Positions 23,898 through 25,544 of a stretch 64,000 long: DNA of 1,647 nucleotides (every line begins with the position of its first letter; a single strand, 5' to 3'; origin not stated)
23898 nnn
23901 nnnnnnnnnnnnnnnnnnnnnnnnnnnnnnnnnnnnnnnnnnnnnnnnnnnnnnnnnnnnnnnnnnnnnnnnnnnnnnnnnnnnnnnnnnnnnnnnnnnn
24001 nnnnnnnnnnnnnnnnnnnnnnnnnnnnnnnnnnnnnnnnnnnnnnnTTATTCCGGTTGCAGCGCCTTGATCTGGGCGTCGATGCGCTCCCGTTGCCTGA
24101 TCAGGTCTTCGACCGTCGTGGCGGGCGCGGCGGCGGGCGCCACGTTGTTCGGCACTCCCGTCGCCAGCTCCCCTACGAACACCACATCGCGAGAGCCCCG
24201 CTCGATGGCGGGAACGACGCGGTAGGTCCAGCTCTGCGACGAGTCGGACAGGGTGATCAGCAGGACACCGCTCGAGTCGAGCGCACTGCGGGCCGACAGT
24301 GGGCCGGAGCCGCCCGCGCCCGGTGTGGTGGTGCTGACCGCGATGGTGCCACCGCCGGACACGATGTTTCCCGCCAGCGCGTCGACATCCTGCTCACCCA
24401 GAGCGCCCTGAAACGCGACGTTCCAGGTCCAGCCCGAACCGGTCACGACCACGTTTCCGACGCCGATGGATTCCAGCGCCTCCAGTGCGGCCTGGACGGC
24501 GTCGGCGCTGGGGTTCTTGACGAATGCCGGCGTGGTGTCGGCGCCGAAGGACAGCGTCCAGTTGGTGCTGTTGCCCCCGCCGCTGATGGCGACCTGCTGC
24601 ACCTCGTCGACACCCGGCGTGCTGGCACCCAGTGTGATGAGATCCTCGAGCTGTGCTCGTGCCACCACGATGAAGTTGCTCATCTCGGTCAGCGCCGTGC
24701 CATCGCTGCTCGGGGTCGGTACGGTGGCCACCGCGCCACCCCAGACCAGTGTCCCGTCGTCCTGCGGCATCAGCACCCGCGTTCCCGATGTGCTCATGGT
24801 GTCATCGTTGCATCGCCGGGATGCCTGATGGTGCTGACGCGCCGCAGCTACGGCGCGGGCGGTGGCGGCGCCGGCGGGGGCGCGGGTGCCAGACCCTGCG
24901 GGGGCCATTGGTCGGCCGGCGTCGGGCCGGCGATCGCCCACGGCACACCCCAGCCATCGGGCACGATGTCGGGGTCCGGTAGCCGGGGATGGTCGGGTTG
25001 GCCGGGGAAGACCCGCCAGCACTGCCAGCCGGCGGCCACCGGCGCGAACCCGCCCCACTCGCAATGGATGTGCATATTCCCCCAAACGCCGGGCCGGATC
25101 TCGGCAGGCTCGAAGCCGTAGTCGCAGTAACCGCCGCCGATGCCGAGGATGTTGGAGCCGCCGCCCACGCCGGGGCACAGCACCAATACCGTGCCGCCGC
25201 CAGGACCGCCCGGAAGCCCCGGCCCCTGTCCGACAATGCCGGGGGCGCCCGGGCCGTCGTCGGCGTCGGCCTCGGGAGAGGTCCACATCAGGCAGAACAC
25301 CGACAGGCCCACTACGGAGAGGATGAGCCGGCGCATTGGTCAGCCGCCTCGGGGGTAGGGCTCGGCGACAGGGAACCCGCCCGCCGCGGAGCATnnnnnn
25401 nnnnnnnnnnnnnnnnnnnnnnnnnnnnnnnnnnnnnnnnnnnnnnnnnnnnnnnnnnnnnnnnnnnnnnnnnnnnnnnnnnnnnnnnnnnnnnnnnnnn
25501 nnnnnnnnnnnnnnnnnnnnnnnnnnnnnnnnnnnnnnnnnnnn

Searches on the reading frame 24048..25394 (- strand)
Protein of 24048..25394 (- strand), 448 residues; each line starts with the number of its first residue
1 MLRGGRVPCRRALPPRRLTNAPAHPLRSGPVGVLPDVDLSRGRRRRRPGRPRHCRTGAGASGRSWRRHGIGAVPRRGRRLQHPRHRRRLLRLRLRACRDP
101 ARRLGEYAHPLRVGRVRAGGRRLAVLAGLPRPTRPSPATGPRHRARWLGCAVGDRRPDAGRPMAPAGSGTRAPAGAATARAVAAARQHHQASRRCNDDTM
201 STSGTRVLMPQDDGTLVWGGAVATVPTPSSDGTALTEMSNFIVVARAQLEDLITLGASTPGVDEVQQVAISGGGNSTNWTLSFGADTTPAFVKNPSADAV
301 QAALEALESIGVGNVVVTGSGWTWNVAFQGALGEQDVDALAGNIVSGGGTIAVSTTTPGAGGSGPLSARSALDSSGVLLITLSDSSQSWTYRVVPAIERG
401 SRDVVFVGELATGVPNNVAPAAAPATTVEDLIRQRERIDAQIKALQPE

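Call 43: search_protein_families(library=phrogs, proteins=[window:24048-25394:-], max_evalue=0.001)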
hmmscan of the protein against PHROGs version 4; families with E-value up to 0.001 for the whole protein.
window:24048-25394:- (448 aa): 1 family
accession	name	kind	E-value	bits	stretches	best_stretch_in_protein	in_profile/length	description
phrog_5042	-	unknown function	0.00022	21.9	1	280-361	129-205/227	-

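Call 98: search_protein_families(library=pfam, proteins=[window:24048-25394:-], max_evalue=0.001)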
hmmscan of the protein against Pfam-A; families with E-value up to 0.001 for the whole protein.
window:24048-25394:- (448 aa): 0 families
